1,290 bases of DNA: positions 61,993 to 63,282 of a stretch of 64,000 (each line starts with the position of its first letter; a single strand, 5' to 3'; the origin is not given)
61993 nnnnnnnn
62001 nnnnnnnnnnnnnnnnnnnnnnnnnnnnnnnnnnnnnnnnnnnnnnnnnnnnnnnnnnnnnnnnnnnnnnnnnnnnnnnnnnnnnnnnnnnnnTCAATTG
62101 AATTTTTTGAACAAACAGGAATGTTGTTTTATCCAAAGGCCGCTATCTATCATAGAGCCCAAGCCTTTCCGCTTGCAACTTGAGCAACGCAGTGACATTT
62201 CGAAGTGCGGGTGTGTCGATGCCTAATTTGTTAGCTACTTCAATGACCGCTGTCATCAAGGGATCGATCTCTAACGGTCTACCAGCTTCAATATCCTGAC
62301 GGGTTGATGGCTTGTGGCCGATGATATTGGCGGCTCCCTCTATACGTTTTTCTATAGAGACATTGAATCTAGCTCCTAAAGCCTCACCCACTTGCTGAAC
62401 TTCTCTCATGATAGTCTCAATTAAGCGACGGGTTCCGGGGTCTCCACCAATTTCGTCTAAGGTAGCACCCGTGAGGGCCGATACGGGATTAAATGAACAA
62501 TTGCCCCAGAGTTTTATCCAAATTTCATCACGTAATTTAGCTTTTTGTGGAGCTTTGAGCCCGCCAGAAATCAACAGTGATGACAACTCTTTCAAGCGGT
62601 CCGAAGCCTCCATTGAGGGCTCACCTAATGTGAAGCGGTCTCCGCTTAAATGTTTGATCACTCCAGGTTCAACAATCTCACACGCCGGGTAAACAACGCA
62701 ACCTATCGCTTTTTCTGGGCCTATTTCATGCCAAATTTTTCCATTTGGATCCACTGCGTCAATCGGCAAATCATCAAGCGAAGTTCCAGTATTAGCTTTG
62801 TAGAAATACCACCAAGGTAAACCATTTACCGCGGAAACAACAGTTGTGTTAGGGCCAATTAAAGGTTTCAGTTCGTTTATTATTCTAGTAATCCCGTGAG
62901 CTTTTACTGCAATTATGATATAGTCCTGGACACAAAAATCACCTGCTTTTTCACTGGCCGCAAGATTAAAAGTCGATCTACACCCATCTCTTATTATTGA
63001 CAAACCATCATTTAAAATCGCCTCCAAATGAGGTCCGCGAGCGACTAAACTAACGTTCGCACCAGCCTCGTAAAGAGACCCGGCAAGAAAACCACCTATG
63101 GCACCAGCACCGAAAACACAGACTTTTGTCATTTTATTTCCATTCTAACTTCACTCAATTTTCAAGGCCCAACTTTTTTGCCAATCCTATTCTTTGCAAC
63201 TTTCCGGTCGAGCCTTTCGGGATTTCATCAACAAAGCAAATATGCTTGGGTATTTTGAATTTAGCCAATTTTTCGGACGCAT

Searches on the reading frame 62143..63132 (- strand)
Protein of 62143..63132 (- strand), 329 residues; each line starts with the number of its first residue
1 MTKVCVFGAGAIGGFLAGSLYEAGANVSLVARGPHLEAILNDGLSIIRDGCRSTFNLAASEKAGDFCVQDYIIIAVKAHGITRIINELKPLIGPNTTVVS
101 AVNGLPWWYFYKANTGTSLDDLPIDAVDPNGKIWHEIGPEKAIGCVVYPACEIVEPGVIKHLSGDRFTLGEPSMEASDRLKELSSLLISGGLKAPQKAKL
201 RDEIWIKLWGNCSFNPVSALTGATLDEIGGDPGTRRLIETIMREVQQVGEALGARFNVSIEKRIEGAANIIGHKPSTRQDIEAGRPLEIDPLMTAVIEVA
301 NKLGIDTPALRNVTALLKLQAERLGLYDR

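Call 48: search_protein_families(library=pfam, proteins=[window:62143-63132:-], max_evalue=0.001)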
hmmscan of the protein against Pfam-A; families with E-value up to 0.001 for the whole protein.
window:62143-63132:- (329 aa): 4 families
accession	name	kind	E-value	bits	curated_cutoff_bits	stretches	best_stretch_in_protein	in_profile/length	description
PF08546.17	ApbA_C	-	4.9e-29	101.7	22.7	1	200-319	2-123/125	Ketopantoate reductase PanE/ApbA C terminal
PF02558.23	ApbA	-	3.6e-23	82.3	22.2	1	4-105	1-103/150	Ketopantoate reductase PanE/ApbA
PF01210.29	NAD_Gly3P_dh_N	-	9.2e-07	29.4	23.1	1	3-105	1-106/158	NAD-dependent glycerol-3-phosphate dehydrogenase N-terminus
PF03807.23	F420_oxidored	-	1.1e-05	26.4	21.6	1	3-104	1-94/94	NADP oxidoreductase coenzyme F420-dependent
